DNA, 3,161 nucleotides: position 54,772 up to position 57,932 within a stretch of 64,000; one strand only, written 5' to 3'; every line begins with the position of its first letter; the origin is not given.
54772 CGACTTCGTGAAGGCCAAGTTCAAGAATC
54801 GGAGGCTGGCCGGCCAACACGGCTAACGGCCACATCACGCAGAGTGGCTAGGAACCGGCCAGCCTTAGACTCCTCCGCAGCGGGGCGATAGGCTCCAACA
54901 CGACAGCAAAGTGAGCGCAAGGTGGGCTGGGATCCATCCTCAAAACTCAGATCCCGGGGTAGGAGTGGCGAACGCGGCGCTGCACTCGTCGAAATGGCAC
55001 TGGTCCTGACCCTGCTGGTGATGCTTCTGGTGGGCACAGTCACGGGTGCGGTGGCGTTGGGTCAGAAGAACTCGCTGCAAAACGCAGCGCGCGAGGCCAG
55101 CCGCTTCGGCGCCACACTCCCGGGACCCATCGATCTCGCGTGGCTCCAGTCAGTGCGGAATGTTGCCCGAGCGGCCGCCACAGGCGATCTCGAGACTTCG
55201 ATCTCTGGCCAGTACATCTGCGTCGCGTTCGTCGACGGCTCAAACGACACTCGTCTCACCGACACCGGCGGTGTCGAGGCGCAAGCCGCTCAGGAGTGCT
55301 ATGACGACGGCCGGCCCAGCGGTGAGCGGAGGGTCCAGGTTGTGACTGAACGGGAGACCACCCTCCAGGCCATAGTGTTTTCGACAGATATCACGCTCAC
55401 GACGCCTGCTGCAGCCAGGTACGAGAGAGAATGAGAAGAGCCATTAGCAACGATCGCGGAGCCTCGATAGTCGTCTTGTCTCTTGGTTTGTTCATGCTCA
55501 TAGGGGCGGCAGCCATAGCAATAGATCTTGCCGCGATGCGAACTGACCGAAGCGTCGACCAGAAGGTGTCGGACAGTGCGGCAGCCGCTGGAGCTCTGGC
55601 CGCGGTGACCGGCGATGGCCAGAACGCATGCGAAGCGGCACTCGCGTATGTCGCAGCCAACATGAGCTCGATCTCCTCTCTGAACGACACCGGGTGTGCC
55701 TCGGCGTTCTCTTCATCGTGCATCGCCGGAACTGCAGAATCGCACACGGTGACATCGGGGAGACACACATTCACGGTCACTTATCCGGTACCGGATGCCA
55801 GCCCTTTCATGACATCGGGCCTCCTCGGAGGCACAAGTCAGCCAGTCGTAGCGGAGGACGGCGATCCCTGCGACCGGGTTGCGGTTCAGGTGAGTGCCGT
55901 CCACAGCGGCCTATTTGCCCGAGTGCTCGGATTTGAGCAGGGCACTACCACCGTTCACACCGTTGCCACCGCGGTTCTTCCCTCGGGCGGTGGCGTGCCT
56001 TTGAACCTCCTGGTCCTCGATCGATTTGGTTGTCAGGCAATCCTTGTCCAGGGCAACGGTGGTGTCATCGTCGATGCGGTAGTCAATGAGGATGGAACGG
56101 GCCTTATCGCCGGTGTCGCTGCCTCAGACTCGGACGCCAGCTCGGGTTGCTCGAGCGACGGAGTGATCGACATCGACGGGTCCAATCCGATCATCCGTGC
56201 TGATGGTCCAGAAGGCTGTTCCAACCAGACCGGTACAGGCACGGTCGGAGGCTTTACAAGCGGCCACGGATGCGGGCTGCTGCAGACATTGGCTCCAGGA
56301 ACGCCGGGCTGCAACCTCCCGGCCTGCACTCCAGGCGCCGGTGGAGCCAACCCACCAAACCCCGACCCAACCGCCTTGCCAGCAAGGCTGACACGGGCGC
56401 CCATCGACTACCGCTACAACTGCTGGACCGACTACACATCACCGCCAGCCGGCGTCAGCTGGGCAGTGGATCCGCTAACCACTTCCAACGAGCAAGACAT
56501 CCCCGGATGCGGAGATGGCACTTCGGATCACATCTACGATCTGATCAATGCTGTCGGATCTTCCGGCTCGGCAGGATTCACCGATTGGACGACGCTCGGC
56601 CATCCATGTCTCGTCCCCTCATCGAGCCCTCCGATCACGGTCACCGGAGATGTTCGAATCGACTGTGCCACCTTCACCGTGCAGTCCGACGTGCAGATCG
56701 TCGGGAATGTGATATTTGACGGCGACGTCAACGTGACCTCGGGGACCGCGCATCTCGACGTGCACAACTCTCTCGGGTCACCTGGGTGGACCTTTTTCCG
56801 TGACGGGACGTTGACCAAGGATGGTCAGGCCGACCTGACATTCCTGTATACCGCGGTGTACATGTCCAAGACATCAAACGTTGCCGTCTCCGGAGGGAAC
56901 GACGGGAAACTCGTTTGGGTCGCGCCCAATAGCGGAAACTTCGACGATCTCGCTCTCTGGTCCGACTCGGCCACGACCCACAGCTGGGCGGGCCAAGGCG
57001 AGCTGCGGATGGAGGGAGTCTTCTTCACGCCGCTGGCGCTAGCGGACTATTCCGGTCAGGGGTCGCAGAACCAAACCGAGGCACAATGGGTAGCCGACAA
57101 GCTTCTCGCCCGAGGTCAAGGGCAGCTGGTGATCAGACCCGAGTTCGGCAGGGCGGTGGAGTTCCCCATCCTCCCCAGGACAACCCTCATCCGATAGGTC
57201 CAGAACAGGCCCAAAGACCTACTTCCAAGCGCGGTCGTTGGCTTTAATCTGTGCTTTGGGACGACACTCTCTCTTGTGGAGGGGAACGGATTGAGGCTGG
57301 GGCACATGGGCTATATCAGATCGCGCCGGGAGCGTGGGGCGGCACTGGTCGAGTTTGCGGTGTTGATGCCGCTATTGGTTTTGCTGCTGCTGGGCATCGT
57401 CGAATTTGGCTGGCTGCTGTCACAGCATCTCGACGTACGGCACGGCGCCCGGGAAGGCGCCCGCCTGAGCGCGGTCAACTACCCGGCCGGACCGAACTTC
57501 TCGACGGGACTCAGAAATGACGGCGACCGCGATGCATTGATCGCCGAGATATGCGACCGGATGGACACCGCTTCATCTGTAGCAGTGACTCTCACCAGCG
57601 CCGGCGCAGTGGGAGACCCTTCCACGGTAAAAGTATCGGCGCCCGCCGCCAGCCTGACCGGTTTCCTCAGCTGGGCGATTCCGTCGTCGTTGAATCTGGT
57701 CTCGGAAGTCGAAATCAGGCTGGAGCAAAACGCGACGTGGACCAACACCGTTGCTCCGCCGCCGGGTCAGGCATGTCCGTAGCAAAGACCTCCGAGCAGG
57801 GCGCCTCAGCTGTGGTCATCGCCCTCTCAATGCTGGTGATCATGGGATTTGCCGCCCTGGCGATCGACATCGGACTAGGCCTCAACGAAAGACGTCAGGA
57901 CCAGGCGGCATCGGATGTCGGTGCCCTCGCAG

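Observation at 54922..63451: Tandem array of four cognate TadE-like + large Cys-rich TadG-like pairs downstream of sdhCAB, separate from the tad operon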

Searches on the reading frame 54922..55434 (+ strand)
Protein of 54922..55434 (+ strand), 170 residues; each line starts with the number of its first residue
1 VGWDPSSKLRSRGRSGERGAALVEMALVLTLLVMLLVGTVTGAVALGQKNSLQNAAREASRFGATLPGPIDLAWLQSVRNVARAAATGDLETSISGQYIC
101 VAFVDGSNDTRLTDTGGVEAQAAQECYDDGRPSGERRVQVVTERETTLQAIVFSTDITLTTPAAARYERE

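Call 6: search_protein_families(library=pfam, max_evalue=0.1, proteins=[window:54922-55431:+])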
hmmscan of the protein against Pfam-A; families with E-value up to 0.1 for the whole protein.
seq(170 aa): 1 family
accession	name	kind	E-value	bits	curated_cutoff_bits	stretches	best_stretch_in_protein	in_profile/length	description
PF07811.17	TadE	-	5.9e-13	49.1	22.9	1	19-61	1-43/43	TadE-like protein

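Call 10: search_protein_families(library=ncbifam, max_evalue=0.1, proteins=[window:54922-55434:+])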
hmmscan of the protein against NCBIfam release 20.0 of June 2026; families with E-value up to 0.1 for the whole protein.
window:54922-55434:+ (170 aa): 3 families
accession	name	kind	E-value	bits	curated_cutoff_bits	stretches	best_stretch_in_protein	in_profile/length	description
NF041390.1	TadE_Rv3655c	subfamily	7.5e-05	23.2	40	1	23-64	1-42/101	TadE family type IV pilus minor pilin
TIGR01708.2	typeII_sec_gspH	equivalog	0.0039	17.2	80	1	18-76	2-57/169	type II secretion system minor pseudopilin GspH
NF007800.0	PRK10506.1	equivalog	0.017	15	158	1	15-62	6-53/163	prepilin peptidase-dependent protein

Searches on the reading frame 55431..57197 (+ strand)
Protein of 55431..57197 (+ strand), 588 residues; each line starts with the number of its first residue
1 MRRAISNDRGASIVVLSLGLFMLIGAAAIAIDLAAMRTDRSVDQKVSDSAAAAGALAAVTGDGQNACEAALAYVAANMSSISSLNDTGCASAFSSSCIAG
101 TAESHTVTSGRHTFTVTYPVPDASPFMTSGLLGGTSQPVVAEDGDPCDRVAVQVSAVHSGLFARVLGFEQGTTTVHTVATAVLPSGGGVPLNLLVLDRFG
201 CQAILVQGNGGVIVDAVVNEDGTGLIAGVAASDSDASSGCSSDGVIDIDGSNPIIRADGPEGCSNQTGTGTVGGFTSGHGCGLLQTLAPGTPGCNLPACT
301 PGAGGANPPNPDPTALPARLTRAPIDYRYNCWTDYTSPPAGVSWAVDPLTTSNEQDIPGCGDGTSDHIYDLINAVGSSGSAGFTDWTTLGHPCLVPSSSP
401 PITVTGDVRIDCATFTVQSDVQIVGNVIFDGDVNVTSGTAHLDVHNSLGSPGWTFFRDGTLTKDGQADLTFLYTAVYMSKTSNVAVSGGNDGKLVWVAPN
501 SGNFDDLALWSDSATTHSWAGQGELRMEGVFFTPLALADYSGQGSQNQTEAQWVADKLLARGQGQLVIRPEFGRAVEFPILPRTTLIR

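Call 6: search_protein_families(library=pfam, max_evalue=0.1, proteins=[window:55431-57194:+])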
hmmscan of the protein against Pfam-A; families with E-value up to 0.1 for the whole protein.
seq(588 aa): 1 family
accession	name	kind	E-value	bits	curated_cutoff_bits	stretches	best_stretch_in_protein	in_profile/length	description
PF09977.15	Tad_C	-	0.0017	19.7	22.1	1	51-179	1-93/93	Putative Tad-like Flp pilus-assembly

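Call 10: search_protein_families(library=ncbifam, max_evalue=0.1, proteins=[window:55431-57197:+])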
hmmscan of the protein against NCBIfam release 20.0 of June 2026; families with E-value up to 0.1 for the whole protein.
window:55431-57197:+ (588 aa): 0 families

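Call 47: find_homologous_proteins(query=window:55431-57197:+)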
Query window:55431-57197:+ (588 aa): 219 proteins with E <= 0.001 among 8000 candidates; the best 120 are listed.
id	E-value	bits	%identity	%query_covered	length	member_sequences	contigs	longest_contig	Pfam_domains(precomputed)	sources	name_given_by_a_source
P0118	0.0e+0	1319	100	100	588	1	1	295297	-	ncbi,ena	-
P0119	1.7e-269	914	70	100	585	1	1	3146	-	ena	-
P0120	4.0e-266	902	70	98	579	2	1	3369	-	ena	-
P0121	3.8e-259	879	69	100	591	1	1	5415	-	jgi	jgi:Flp pilus assembly protein TadG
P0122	4.2e-258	876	68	98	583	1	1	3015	-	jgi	jgi:hypothetical protein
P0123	6.9e-258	875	66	99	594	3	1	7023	-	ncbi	-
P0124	8.2e-258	875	67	99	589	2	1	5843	-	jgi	jgi:hypothetical protein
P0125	3.5e-256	870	69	97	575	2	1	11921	-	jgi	jgi:hypothetical protein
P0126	9.5e-251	852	67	99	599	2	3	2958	-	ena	-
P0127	1.0e-250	852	67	100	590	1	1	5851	-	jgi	-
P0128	1.8e-248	844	66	100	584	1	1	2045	-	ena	-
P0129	5.0e-247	839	66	100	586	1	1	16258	-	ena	-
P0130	1.9e-242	824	65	98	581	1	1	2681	-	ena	-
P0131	4.8e-238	810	63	100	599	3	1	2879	-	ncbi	-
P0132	4.7e-235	800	64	99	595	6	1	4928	-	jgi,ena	-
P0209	7.8e-176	604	51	100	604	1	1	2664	PF13400.12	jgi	jgi:Flp pilus assembly protein TadG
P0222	2.3e-169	583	50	100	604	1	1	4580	PF13400.12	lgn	-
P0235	1.2e-165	571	49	100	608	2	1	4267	PF13400.12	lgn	-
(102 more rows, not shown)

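Call 61: predict_structure(alignment_id=A5)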
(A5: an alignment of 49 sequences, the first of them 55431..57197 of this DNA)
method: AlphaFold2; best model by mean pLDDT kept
length: 588 residues; sequences in the alignment: 49
mean_pLDDT: 88.5   pTM: 0.73
mean pLDDT of the five models: 88.5, 88.4, 87.5, 86.6, 85.4
residues with pLDDT >= 90: 334; 70-90: 214; 50-70: 36; < 50: 4
segments of 3 or more residues with pLDDT < 50: none
pLDDT, mean of each block of 10 residues (from residue 1): 56 83 82 83 91 89 92 88 88 89 93 95 84 72 85 87 67 89 63 93 92 92 89 92 92 91 91 94 93 91 85 88 91 88 92 88 78 88 92 96 97 98 98 94 96 97 95 98 92 94 95 95 88 96 74 96 89 81 78
secondary structure, 60 per line:
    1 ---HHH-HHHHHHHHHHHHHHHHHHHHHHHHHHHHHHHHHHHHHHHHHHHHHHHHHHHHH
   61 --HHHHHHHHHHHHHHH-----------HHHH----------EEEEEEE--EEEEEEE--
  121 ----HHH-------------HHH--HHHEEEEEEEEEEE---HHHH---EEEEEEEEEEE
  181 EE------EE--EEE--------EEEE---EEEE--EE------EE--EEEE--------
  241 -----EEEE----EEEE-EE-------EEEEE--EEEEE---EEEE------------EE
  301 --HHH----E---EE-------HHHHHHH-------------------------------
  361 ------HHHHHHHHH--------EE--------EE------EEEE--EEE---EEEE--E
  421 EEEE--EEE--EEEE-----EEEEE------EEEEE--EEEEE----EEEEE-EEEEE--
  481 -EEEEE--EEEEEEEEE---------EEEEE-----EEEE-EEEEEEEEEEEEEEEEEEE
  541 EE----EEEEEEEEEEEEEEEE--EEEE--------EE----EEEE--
elements in order: H8-60 H63-77 H89-92 E103-109 E112-118 E149-159 H163-166 E170-182 E193-195 E204-207 E211-214 E229-232 E246-249 E254-257 E268-272 E275-279 E283-286 H323-329 H367-375 E402-405 E408-410 E414-417 E420-424 E427-429 E432-435 E441-445 E452-456 E459-463 E468-472 E474-478 E482-486 E489-497 E507-511 E517-520 E522-542 E547-562 E565-568 E583-586

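Call 74: search_solved_structures(query=A5, max_evalue=1)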
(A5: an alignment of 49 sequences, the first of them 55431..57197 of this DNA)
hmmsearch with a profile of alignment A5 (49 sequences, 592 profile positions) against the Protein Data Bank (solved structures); distinct sequences matched with E-value up to 1: 2.
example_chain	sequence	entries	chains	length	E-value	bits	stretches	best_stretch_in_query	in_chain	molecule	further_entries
3r4c_A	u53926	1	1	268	0.62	11.5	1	190-262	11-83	Hydrolase, haloacid dehalogenase-like hydrolase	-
7esd_A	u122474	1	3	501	0.67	11.5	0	194-308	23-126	Genome polyprotein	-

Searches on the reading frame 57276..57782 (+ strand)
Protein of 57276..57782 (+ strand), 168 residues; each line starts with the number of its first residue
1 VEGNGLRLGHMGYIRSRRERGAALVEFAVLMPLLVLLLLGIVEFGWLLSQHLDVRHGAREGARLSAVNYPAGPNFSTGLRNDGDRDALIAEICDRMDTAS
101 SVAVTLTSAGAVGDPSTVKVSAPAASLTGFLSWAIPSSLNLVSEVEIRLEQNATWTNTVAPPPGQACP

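Call 6: search_protein_families(library=pfam, max_evalue=0.1, proteins=[window:57276-57779:+])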
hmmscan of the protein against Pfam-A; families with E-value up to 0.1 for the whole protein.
seq(168 aa): 1 family
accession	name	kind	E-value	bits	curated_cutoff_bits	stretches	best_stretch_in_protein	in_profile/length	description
PF07811.17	TadE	-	2.2e-15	56.9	22.9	1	21-63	1-43/43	TadE-like protein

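Call 10: search_protein_families(library=ncbifam, max_evalue=0.1, proteins=[window:57276-57782:+])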
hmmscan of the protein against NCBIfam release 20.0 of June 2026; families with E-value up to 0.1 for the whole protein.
window:57276-57782:+ (168 aa): 1 family
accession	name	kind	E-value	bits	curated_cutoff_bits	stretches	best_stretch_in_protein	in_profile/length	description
NF041390.1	TadE_Rv3655c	subfamily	0.00017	22.1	40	1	25-125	1-96/101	TadE family type IV pilus minor pilin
